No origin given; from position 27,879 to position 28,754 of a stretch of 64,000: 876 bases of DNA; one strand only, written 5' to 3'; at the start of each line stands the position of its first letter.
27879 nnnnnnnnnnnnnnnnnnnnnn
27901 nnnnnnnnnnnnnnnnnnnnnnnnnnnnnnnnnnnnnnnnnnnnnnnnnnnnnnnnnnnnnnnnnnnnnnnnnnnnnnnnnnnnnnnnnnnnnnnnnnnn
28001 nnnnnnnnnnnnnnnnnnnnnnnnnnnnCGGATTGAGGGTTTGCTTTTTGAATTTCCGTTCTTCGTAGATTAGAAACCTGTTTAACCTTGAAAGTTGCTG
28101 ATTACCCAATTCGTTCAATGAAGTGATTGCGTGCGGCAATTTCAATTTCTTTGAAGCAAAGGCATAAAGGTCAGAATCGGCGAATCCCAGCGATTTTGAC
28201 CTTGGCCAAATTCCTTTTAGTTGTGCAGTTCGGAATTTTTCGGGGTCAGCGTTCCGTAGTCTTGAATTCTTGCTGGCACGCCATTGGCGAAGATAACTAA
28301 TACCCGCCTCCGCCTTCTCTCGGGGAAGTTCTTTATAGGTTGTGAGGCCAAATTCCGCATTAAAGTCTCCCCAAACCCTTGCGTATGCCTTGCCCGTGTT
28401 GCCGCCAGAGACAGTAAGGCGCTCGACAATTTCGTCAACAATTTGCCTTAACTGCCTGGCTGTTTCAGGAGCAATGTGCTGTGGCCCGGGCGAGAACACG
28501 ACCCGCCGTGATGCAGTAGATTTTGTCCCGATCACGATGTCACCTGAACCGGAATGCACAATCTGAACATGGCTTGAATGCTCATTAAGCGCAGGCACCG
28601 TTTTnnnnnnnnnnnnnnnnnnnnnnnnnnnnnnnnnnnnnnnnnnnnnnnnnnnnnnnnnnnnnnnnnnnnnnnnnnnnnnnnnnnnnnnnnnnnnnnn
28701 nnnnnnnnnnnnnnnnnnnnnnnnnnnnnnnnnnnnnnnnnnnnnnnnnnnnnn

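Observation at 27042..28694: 550-aa uncharacterised C-terminal region of the TIR-HNH protein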

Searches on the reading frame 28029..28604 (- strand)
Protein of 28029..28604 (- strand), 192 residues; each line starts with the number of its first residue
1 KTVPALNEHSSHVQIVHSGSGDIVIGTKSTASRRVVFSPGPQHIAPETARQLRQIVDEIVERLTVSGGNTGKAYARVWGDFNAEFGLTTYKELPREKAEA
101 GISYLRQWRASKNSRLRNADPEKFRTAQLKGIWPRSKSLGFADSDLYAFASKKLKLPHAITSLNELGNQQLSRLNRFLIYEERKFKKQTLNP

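Call 35: find_homologous_proteins(query=A3, max_evalue=0.01)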
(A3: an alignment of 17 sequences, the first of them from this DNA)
Query A3 (17 sequences) (192 aa, profile of the alignment): 16 proteins with E <= 0.01 among 4893 candidates.
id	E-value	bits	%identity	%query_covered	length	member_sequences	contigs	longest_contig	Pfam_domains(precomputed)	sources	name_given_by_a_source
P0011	3.6e-104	364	77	92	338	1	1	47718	PF01582.26,PF10552.15,PF13676.12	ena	-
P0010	1.3e-101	356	74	96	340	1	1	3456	PF01582.26,PF10552.15,PF13676.12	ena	-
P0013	3.4e-101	355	69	97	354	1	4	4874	PF01582.26,PF10552.15,PF13676.12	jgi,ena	jgi:hypothetical protein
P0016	8.2e-101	353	72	92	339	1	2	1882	PF01582.26,PF10552.15,PF13676.12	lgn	-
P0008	1.5e-100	352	75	94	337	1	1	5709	PF01582.26,PF10552.15,PF13676.12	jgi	jgi:hypothetical protein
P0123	3.4e-100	351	72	97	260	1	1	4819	PF10552.15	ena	-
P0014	3.6e-100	351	72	96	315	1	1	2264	PF10552.15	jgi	-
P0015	1.8e-99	349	73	93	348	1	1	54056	PF01582.26,PF10552.15,PF13676.12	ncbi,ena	-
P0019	6.5e-96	337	66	92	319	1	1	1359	PF10552.15,PF13676.12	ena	-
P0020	8.0e-94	331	66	88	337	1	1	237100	PF10552.15,PF13676.12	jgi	jgi:hypothetical protein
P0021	9.3e-94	330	67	88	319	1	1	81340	PF10552.15,PF13676.12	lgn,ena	-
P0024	1.4e-84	300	52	95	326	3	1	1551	PF10552.15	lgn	-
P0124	2.2e-84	300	75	81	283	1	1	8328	PF10552.15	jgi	jgi:ORF6C domain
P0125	7.5e-79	282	63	88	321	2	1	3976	PF10552.15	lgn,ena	-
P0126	4.0e-34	136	78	41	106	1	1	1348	-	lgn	-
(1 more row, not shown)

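Call 36: search_solved_structures(query=A3, max_evalue=10, show_alignments=2)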
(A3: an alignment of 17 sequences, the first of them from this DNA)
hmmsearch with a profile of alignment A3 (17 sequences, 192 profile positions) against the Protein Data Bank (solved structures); distinct sequences matched with E-value up to 10: 2.
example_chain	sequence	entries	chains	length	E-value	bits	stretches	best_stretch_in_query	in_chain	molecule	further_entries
6qpo_A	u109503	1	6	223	0.096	15.4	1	12-44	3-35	Fiber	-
4atz_A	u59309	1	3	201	0.91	12.2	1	14-43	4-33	Fiber protein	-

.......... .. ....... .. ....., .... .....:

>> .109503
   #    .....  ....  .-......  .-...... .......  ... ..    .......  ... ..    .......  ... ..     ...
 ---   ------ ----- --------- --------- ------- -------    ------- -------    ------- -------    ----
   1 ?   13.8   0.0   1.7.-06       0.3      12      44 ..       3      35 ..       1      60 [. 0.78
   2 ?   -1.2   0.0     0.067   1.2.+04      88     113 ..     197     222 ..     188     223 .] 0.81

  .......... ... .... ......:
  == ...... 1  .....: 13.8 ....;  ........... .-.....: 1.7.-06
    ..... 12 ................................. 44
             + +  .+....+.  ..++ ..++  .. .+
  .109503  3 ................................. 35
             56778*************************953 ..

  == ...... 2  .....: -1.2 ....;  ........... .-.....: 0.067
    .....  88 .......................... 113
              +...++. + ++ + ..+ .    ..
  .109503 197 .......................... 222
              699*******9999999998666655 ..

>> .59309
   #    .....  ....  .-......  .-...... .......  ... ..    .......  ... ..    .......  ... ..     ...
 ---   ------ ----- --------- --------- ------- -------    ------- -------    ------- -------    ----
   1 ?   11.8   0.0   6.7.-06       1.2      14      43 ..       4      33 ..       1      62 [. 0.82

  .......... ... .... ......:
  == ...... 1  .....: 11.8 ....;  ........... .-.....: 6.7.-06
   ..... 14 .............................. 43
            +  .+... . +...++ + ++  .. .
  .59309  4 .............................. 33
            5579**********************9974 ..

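Call 43: predict_structure(alignment_id=A3)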
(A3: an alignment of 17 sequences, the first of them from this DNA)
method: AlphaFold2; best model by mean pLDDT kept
length: 192 residues; sequences in the alignment: 17
mean_pLDDT: 79.8   pTM: 0.45
mean pLDDT of the five models: 79.8, 79.6, 78.3, 77.6, 76.3
residues with pLDDT >= 90: 96; 70-90: 44; 50-70: 27; < 50: 25
segments of 3 or more residues with pLDDT < 50: 1-10, 12-14, 27-30, 116-118
pLDDT, mean of each block of 10 residues (from residue 1): 42 50 49 56 87 92 78 91 92 92 90 56 85 94 96 95 92 94 89 58
secondary structure, 60 per line:
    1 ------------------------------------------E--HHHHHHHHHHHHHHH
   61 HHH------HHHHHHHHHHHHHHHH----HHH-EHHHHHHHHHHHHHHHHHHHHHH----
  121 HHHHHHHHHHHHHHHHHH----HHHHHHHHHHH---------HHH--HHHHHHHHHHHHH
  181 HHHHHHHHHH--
elements in order: H46-63 H70-85 H95-116 H121-138 H143-153 H168-190
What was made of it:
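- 28254..28478 (-): Module C, lobe 1, aa 323-397: a three-helix ORF6C-like domain. Helices have pLDDT 87-92 (call 43).
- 28035..28253 (-): Module C, lobe 2, aa 398-470: a second three-helix lobe that always travels with lobe 1. pLDDT is 85-96 (call 43).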

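Call 45: fold_search(model_id=the predicted structure, library=pdb)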
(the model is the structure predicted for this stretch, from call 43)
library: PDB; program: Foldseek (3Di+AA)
matches with E <= 10: 48; with E <= 0.001: 0
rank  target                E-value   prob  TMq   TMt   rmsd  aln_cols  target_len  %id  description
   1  1cg5_A                1.9e+00  0.05  0.15  0.18  19.4       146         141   11  DEOXY FORM HEMOGLOBIN FROM DASYATIS AKAJEI (released 1999-04-01)
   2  3kdq_C                2.9e+00  0.05  0.15  0.19  13.3       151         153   12  Crystal structure of a functionally unknown conserved protein from Corynebacterium diphtheriae. (released 2009-11-10)
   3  6g31_L                3.0e+00  0.05  0.15  0.11  17.9       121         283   17  Crystal structure of human geranylgeranyl diphosphate synthase mutant D188Y bound to zoledronate (released 2018-10-17)
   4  9pfn_E                3.3e+00  0.07  0.17  0.23  15.5       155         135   11  Structure of POU2F3 POU domains bound to coactivator OCA-T2 and DNA (2.8 angstrom resolution) (released 2025-10-01)
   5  1oj6_B                3.5e+00  0.04  0.16  0.19  19.5       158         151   14  Human brain neuroglobin three-dimensional structure (released 2003-09-11)
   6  3ckd_B                3.9e+00  0.07  0.20  0.18  12.6       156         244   10  Crystal structure of the C-terminal domain of the Shigella type III effector IpaH (released 2008-03-25)
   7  7s0a_A                5.1e+00  0.03  0.15  0.10  17.4       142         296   14  Crystal structure of Penicillium verruculosum copalyl diphosphate synthase (PvCPS) alpha prenyltransferase domain vari (released 2021-10-13)
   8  4b3w_A                5.1e+00  0.02  0.14  0.16  16.2       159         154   11  Crystal structure of human cytoglobin H(E7)Q mutant (released 2013-01-23)
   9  9x0f_A                5.4e+00  0.02  0.14  0.11  17.7       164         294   13  Cryo-EM structure of EvSS (released 2026-02-11)
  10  9l2q_A                6.0e+00  0.08  0.17  0.27   9.9       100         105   14  Crystal structure of anti-CRISPR protein AcrIE7 (released 2025-01-29)
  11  3ckd_C                6.0e+00  0.06  0.21  0.15  14.2       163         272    8  Crystal structure of the C-terminal domain of the Shigella type III effector IpaH (released 2008-03-25)
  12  8iuf_A5               6.0e+00  0.04  0.17  0.20  14.9       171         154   10  Cryo-EM structure of Euglena gracilis super-complex I+III2+IV, composite (released 2024-02-28)
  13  1np3_A                6.0e+00  0.03  0.15  0.10  14.9       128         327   15  Crystal structure of class I acetohydroxy acid isomeroreductase from Pseudomonas aeruginosa (released 2003-05-06)
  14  7s0a_B                6.0e+00  0.02  0.14  0.10  18.3       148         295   14  Crystal structure of Penicillium verruculosum copalyl diphosphate synthase (PvCPS) alpha prenyltransferase domain vari (released 2021-10-13)
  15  6yov_K                6.3e+00  0.13  0.20  0.42   4.7        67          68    9  OCT4-SOX2-bound nucleosome - SHL+6 (released 2020-05-06)
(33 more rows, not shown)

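Call 46: search_dna_similar(query=window:28029-28604:-, collection=phages, mode=protein, max_evalue=0.001, max_rows=15)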
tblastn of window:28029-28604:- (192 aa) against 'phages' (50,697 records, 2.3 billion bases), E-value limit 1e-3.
Records with a match: 1; places in all: 1; records where one place covers at least 80% of the query: 0.
Best place of each record, by identity: <60% 1.
By first word of the organism name: Pseudomonas 1.
By host as written in the record: Pseudomonas aeruginosa F002 1.
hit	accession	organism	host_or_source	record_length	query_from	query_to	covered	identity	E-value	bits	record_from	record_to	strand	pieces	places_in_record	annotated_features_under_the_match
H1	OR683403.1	Pseudomonas phage Gregale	Pseudomonas aeruginosa F002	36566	39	184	76%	28.2%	4e-5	49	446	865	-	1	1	CI-like repressor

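Call 48: get_annotated_region(hit=H1, flank=2500)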
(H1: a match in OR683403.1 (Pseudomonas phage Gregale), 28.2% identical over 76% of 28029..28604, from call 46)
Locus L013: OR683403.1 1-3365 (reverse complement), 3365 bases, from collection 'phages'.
description: Pseudomonas phage Gregale, complete genome.
organism: Pseudomonas phage Gregale (NCBI taxid 3097002)
taxonomy: Viruses; Duplodnaviria; Heunggongvirae; Uroviricota; Caudoviricetes; Casadabanvirus
host: Pseudomonas aeruginosa F002; source: -; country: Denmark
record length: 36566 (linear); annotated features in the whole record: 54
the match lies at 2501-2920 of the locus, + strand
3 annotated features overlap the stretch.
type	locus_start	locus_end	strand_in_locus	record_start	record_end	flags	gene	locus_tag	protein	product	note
CDS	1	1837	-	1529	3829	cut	-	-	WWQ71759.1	transposase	label: transposase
CDS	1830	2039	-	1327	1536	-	-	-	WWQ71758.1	Ner-like antirepressor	label: Ner-like antirepressor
CDS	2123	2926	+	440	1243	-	-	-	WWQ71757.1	CI-like repressor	label: CI-like repressor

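Call 49: search_protein_families(library=pfam, proteins=[L013:2123-2923:+], max_evalue=0.1)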
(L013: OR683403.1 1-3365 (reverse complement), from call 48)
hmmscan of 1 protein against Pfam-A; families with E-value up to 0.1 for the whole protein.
L013:2123-2923:+ (267 aa): 6 families
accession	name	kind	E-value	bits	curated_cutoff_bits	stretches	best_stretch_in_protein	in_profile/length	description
PF01381.28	HTH_3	-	1.9e-06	28.2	23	1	14-56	3-45/55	Helix-turn-helix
PF13560.12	HTH_31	-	3e-06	27.9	27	1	9-56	3-51/64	Helix-turn-helix domain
PF10552.14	ORF6C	-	1e-05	25.9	22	1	158-195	67-104/114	ORF6C domain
PF12844.13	HTH_19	-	0.0051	17.1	30.2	1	11-68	3-61/64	Helix-turn-helix domain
PF24219.2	DUF7438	-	0.058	14.2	25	0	132-151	1-20/57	Family of unknown function (DUF7438)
PF17184.9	Rit1_C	-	0.076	12.8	27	1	134-240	154-247/271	Rit1 N-terminal domain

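Call 54: find_related_loci(query=A3, collection=genome_contigs, flank=6000)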
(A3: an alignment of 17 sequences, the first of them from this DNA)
Query A3 (192 aa) in genome_contigs; peptide patterns used: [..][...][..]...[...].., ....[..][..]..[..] (x = any residue, [..] = any of these).
63 stretches matched a pattern; 1 encode a relative of the query (tblastn E <= 1e-3); 1 distinct loci.
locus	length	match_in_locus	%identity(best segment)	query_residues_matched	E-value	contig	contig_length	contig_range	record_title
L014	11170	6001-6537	73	9-187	2e-88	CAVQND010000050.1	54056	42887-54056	MAG: uncultured bacterium isolate MFD03726.bin.2.4 genome assembly, contig: contig_25543, whole genome shotgun sequence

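Call 68: fold_search(model_id=the predicted structure, library=viral)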
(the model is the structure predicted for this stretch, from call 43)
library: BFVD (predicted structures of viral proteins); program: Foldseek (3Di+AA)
matches with E <= 10: 231; with E <= 0.001: 1
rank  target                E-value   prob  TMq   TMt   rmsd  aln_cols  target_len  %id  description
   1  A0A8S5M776            2.2e-07  1.00  0.42  0.45  13.8       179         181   26  ORF6C domain-containing protein [Myoviridae sp. ctAbS6]
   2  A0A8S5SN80            4.0e-02  1.00  0.32  0.27   4.7        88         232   19  Bro-N domain-containing protein [Siphoviridae sp. ctCb814]
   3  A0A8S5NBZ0            6.5e-02  1.00  0.33  0.55   5.1       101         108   20  ORF6C domain-containing protein [Siphoviridae sp. ctfZQ2]
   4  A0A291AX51            6.5e-02  0.66  0.23  0.21  20.2       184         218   12  Uncharacterized protein [Salmonella phage St162]
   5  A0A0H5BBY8            8.0e-02  1.00  0.30  0.18   1.8        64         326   19  (no name in the UniProt tables at hand)
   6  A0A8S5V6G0            8.9e-02  1.00  0.30  0.17   9.6        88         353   17  Repressor domain protein [Myoviridae sp. ctRci5]
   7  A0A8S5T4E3            1.3e-01  1.00  0.31  0.20   1.9        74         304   15  Repressor domain protein [Siphoviridae sp. ctMBu2]
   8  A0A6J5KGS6            2.0e-01  0.77  0.24  0.28  18.9       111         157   19  Uncharacterized protein [uncultured Caudovirales phage]
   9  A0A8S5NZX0            2.3e-01  1.00  0.29  0.26   3.4        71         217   17  Regulatory protein (Fragment) [Siphoviridae sp. ct16C7]
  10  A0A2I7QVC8            3.0e-01  0.38  0.24  0.17  17.9       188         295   10  (no name in the UniProt tables at hand)
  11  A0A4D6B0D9            3.2e-01  1.00  0.33  0.44   4.3        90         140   18  (no name in the UniProt tables at hand)
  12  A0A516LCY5            3.2e-01  0.97  0.29  0.46  11.6       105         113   14  (no name in the UniProt tables at hand)
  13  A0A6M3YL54            3.7e-01  0.30  0.19  0.17  16.1       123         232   15  (no name in the UniProt tables at hand)
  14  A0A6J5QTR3            4.1e-01  0.99  0.31  0.28   9.1        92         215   12  Essential recombination function protein [uncultured Caudovirales phage]
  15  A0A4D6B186            4.1e-01  0.85  0.32  0.38  17.6       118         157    8  (no name in the UniProt tables at hand)
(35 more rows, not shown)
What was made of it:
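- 28254..28478 (-): BFVD hits are ORF6C, Bro-N and 'repressor domain' proteins (call 68).
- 28035..28253 (-): A 181-aa phage ORF6C protein aligns over 179 columns (call 68).
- On Pfam ORF6C (PF10552): The phage relatives do have HTH_3 or Bro-N (calls 49, 68).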

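Call 76: find_related_loci(query=A3, collection=viral_contigs, flank=5000)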
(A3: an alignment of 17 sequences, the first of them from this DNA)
Query A3 (192 aa) in viral_contigs; peptide patterns used: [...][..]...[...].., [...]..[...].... (x = any residue, [..] = any of these).
29 stretches matched a pattern, but none encodes a relative of the query by tblastn (E <= 1e-3).
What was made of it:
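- Tried and rejected: close relatives of C in IMG/VR (call 76);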
